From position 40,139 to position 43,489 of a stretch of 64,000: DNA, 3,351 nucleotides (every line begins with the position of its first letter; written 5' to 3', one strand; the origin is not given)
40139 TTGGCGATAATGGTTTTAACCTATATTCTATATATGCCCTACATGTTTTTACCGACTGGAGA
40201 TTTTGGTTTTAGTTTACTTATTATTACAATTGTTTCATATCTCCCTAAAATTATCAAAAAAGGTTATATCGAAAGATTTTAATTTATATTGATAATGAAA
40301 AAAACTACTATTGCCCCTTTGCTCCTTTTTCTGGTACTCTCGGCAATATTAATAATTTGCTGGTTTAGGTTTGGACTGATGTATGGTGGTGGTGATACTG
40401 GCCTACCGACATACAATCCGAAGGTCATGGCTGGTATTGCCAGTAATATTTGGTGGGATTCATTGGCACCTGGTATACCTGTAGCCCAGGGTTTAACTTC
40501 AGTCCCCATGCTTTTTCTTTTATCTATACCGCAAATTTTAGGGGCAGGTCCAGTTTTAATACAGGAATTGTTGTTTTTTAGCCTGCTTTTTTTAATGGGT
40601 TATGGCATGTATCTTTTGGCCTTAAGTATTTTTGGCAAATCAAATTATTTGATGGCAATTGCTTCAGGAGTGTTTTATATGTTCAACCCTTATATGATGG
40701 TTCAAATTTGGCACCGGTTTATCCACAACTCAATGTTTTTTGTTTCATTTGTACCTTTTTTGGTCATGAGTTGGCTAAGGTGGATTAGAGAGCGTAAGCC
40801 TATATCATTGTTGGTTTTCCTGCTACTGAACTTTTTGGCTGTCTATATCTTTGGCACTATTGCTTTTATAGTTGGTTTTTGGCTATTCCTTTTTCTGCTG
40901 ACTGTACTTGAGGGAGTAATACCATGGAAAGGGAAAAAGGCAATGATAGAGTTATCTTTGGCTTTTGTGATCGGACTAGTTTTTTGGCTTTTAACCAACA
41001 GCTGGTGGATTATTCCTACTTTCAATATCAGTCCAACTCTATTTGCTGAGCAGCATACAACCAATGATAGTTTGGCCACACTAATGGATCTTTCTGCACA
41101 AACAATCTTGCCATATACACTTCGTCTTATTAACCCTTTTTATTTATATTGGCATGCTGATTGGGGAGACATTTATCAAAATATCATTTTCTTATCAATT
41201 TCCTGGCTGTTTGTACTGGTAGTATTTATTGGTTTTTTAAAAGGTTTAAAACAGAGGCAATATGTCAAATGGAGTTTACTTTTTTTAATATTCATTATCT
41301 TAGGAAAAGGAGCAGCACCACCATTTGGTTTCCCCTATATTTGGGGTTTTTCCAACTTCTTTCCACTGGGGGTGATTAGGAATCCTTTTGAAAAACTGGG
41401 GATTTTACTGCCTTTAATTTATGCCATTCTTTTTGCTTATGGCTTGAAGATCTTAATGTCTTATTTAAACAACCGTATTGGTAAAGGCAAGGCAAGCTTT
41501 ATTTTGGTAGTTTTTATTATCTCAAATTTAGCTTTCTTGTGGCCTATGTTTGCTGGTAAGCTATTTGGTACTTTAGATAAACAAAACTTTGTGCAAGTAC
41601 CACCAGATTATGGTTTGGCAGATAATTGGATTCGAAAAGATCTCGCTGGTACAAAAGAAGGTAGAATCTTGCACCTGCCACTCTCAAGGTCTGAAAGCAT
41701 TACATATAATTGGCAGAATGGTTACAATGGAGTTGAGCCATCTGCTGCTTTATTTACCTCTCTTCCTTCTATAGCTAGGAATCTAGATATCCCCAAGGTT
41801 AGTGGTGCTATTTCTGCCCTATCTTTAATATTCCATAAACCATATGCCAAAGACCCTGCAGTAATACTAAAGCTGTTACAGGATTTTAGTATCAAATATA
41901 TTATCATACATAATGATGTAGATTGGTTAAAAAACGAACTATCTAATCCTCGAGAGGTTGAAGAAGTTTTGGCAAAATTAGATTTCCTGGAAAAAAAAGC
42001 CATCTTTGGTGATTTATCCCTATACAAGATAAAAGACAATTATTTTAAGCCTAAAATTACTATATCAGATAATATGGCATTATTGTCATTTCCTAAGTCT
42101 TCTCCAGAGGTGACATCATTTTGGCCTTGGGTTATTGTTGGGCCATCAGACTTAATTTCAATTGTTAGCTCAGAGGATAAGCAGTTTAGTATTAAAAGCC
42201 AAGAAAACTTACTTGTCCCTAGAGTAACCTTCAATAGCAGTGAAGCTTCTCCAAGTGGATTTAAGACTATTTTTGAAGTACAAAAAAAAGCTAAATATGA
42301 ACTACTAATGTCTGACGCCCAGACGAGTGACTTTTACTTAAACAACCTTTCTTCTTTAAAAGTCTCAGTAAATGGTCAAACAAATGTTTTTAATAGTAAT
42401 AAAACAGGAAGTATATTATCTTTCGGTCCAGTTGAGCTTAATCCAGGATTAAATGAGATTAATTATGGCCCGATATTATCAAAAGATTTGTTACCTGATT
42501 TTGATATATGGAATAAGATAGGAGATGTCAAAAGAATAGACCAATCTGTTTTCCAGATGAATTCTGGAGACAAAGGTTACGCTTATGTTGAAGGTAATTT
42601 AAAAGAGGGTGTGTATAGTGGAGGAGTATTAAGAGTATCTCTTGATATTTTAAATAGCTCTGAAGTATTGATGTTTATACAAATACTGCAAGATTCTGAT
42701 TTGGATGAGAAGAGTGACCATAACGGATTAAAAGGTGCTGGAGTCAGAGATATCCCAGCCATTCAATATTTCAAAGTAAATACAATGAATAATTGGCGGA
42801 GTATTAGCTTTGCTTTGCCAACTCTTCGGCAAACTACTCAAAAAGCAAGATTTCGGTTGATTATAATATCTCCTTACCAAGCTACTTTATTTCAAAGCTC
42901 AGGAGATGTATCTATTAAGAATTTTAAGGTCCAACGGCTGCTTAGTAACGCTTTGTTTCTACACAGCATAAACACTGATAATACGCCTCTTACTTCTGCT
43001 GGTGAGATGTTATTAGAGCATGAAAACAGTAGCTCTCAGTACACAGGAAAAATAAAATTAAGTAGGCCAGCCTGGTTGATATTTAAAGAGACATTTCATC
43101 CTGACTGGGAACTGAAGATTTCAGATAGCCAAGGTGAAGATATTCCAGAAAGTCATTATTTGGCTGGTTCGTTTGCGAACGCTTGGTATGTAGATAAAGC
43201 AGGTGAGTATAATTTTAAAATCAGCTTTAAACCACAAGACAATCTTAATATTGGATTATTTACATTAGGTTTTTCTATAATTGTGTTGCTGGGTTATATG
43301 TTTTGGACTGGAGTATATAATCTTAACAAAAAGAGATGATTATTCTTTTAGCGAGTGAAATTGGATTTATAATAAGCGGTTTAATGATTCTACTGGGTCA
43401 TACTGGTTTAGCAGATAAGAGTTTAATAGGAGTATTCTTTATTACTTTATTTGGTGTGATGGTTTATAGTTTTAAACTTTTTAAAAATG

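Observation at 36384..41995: Two adjacent giant membrane-protein genes share a 1.67-kb block of apparently perfect nucleotide identity, then diverge abruptly into different C-terminal domains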

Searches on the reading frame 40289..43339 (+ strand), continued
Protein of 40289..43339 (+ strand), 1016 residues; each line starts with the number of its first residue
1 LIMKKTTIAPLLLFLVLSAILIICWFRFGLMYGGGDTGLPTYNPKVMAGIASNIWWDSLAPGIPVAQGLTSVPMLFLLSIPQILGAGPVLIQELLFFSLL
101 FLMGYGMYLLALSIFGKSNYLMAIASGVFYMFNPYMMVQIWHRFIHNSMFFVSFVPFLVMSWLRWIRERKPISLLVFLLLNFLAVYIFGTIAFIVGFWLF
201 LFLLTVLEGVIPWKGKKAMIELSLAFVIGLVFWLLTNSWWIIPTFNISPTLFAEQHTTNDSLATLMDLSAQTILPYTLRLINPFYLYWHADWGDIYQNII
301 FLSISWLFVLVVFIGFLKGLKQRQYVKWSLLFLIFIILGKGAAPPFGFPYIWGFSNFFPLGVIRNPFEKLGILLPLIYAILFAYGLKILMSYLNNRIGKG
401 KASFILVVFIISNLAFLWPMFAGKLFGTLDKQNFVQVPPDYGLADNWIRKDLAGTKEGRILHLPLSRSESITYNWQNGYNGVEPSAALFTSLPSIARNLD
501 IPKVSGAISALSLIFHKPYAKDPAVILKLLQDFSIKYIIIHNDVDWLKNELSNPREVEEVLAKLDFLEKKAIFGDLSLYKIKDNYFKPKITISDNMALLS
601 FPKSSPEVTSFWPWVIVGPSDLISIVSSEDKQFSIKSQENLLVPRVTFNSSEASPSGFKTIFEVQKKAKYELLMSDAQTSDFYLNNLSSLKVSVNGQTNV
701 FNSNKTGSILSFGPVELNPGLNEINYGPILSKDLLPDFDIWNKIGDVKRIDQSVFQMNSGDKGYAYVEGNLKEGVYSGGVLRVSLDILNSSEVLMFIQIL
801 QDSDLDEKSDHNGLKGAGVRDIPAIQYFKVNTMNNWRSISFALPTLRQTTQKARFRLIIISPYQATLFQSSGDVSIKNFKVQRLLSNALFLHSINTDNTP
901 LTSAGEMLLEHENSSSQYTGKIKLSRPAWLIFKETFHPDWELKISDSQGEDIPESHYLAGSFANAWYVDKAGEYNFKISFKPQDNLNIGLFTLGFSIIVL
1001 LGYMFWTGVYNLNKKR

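Call 64: fold_search(model_id=the predicted structure, library=pdb)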
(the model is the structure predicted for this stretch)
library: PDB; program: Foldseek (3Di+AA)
matches with E <= 10: 991; with E <= 0.001: 31
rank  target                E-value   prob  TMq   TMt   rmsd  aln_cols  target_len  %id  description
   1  6w98_A                4.4e-18  1.00  0.51  0.41  19.2      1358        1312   12  Single-Particle Cryo-EM Structure of Arabinofuranosyltransferase AftD from Mycobacteria (released 2020-05-13)
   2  6wby                  5.3e-17  1.00  0.49  0.41  19.2      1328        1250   12  Single-Particle Cryo-EM Structure of Arabinofuranosyltransferase AftD from Mycobacteria, Mutant R1389S Class 2 (released 2020-05-13)
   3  6wbx                  3.7e-16  1.00  0.48  0.40  18.7      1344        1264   12  Single-Particle Cryo-EM Structure of Arabinofuranosyltransferase AftD from Mycobacteria, Mutant R1389S Class 1 (released 2020-05-13)
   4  9n9j_I                1.2e-06  1.00  0.30  0.40  15.8       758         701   11  Structure of a GRP94 folding intermediate engaged with a CCDC134- and FKBP11-bound secretory translocon (released 2025-11-19)
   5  6qep                  1.7e-06  1.00  0.10  0.08  26.5       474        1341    9  EngBF DARPin Fusion 4b H14 (released 2019-11-06)
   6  6sh9_B                1.7e-06  1.00  0.10  0.07  26.5       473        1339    9  EngBF DARPin Fusion 4b D12 (released 2019-11-06)
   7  8pn9_A                2.0e-06  1.00  0.34  0.49  11.2       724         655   11  Structure of human oligosaccharyltransferase OST-A complex bound to NGI-1 (released 2024-05-08)
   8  6s7o_A                2.2e-06  1.00  0.32  0.45  13.3       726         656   12  Cryo-EM structure of human oligosaccharyltransferase complex OST-A (released 2019-12-18)
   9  7oci_F                3.0e-06  1.00  0.33  0.49  11.4       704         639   12  Cryo-EM structure of yeast Ost6p containing oligosaccharyltransferase complex (released 2022-02-16)
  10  6gxc_A                3.6e-06  1.00  0.29  0.40  19.2       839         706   11  Bacterial oligosaccharyltransferase PglB in complex with an inhibitory peptide and a reactive lipid-linked oligosaccha (released 2018-11-14)
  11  2zxq                  4.0e-06  1.00  0.10  0.09  26.3       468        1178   10  Crystal structure of endo-alpha-N-acetylgalactosaminidase from Bifidobacterium longum (EngBF) (released 2009-06-16)
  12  8a19_A                4.1e-06  1.00  0.10  0.08  26.1       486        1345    9  Structure of a leucinostatin derivative determined by host lattice display : L1E4V1 construct (released 2022-12-07)
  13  6qfk_A                4.3e-06  1.00  0.10  0.08  26.2       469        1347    9  EngBF DARPin Fusion 4b G10 (released 2019-11-06)
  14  6qev_B                4.9e-06  1.00  0.10  0.08  26.4       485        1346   10  EngBF DARPin Fusion 4b B6 (released 2019-11-06)
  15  8agb_A                5.1e-06  1.00  0.33  0.48  13.0       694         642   11  Structure of yeast oligosaccharylransferase complex with lipid-linked oligosaccharide bound (released 2022-12-07)
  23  9efi_A                4.4e-05  0.96  0.12  0.14  34.4      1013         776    9  VIP3Cb1 Protoxin Structure (released 2025-06-18)
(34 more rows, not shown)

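Call 67: find_encoding_contigs(protein=P0001, flank=3000, max_places=3)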
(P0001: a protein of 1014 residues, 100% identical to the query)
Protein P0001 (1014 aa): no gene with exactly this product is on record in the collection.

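Call 69: list_cluster_members(proteins=[P0001, P0002, P0004, P0015])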
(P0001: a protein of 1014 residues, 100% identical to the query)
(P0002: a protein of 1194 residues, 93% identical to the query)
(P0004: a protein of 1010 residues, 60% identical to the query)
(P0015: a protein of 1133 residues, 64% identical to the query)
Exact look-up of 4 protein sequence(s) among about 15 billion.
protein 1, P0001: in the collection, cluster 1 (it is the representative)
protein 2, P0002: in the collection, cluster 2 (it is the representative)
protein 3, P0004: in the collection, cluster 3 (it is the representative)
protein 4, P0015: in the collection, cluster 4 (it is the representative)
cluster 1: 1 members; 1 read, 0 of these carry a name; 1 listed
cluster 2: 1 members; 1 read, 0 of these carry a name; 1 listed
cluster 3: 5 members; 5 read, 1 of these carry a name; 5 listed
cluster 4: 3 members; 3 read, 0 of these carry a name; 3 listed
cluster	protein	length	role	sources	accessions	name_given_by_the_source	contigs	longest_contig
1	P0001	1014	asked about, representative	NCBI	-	-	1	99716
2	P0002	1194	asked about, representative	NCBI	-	-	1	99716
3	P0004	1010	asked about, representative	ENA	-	-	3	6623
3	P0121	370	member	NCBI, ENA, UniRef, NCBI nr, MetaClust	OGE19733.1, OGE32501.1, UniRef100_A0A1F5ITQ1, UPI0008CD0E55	hypothetical protein A3D83_02535 [Candidatus Daviesbacteria bacterium ... | Uncharacterized protein n=2 Tax=Candidatus Daviesiibacteriota TaxID=1752718 ... | MAG: hypothetical protein A2871_03690 [Candidatus Daviesbacteria bacterium ...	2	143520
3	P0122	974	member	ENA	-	-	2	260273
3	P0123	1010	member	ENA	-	-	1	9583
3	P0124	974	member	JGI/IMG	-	-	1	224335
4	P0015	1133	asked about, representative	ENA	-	-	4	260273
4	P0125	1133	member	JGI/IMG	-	-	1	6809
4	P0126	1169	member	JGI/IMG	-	-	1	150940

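Call 70: find_encoding_contigs(protein=P0015, flank=9000, max_places=4)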
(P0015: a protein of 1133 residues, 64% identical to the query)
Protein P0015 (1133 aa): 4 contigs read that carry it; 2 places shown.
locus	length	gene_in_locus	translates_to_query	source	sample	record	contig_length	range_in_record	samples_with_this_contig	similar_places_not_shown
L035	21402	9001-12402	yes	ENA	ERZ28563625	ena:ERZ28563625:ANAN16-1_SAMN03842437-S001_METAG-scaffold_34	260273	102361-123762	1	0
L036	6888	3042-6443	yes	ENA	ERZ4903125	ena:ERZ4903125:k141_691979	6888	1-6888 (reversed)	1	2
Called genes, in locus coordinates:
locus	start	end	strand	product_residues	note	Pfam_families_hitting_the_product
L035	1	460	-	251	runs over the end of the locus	PF04321:RmlD_sub_bind, PF01073:3Beta_HSD (weak), PF01370:Epimerase, PF02719:Polysacc_synt_2 (faint), PF16363:GDP_Man_Dehyd, PF07993:NAD_binding_4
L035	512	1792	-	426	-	PF08421:Methyltransf_13, PF13489:Methyltransf_23, PF08484:Methyltransf_14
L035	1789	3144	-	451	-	PF03721:UDPG_MGDP_dh_N, PF03807:F420_oxidored (faint), PF00984:UDPG_MGDP_dh, PF03720:UDPG_MGDP_dh_C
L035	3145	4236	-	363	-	PF01073:3Beta_HSD, PF01370:Epimerase, PF02719:Polysacc_synt_2 (faint), PF07993:NAD_binding_4 (faint), PF16363:GDP_Man_Dehyd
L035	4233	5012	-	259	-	PF00483:NTP_transferase, PF12804:NTP_transf_3 (weak)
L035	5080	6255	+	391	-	PF00534:Glycos_transf_1, PF13692:Glyco_trans_1_4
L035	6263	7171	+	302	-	PF00535:Glycos_transf_2, PF10111:Glyco_tranf_2_2 (weak), PF13641:Glyco_tranf_2_3, PF13506:Glyco_transf_21 (weak), PF13632:Glyco_trans_2_3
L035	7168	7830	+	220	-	PF13489:Methyltransf_23, PF07021:MetW, PF13847:Methyltransf_31, PF08241:Methyltransf_11, PF08242:Methyltransf_12, PF13649:Methyltransf_25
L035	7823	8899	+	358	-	PF13641:Glyco_tranf_2_3, PF00535:Glycos_transf_2, PF10111:Glyco_tranf_2_2, PF13506:Glyco_transf_21 (weak), PF13632:Glyco_trans_2_3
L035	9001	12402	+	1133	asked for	-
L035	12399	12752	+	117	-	-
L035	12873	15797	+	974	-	-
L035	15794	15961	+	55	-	-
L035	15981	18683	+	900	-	-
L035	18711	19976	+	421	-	PF01943:Polysacc_synt, PF13440:Polysacc_synt_3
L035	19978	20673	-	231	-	PF13489:Methyltransf_23, PF03141:Methyltransf_29 (weak), PF05148:Methyltransf_8 (faint), PF05175:MTS (weak), PF13847:Methyltransf_31, PF08241:Methyltransf_11, PF08242:Methyltransf_12, PF13649:Methyltransf_25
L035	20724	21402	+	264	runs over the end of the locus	PF00535:Glycos_transf_2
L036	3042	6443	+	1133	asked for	-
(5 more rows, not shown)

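Call 72: search_protein_families(library=pfam, proteins=[P0010, P0012, P0007, P0006, P0011, P0117], max_evalue=0.01)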
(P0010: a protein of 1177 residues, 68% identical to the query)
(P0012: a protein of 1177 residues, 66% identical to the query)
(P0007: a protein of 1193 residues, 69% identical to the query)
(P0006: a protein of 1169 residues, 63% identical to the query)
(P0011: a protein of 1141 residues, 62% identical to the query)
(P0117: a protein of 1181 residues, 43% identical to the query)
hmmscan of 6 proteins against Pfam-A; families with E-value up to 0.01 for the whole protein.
P0010 (1177 aa): 1 family
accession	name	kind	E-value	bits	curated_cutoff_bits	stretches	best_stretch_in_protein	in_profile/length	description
PF18915.5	DUF5667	-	1.3e-06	29.1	27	1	668-767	2-77/99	Domain of unknown function (DUF5667)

P0012 (1177 aa): 1 family
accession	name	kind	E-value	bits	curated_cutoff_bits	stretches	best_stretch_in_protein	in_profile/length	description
PF18915.5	DUF5667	-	0.0018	19.1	27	1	666-739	1-75/99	Domain of unknown function (DUF5667)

P0007 (1193 aa): 0 families

P0006 (1169 aa): 1 family
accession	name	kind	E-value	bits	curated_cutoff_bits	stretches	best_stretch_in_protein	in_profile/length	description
PF11847.13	GT-C_AftD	-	1.3e-10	40.3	26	1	88-581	73-543/661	Alpha-(1->3)-arabinofuranosyltransferase, N-terminal GT-C domain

P0011 (1141 aa): 0 families

P0117 (1181 aa): 2 families
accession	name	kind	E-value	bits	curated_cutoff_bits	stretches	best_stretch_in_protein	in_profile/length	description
PF11847.13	GT-C_AftD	-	2.9e-06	26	26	1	409-580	381-546/661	Alpha-(1->3)-arabinofuranosyltransferase, N-terminal GT-C domain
PF18915.5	DUF5667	-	2.2e-05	25.3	27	1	668-738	2-73/99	Domain of unknown function (DUF5667)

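Call 90: search_protein_families(library=ncbifam, proteins=[window:40295-43339:+], max_evalue=0.001)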
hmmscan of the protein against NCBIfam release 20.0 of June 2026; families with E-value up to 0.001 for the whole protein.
window:40295-43339:+ (1014 aa): 0 families

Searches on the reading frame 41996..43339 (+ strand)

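Call 41: search_protein_families(library=pfam, proteins=[window:41996-43339:+], max_evalue=5)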
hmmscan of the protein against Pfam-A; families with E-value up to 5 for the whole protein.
window:41996-43339:+ (447 aa): 1 family
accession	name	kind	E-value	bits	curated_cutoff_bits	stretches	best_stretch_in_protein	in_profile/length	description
PF01934.22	HepT-like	-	0.08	13.1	23.5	1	226-283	61-119/120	Ribonuclease HepT-like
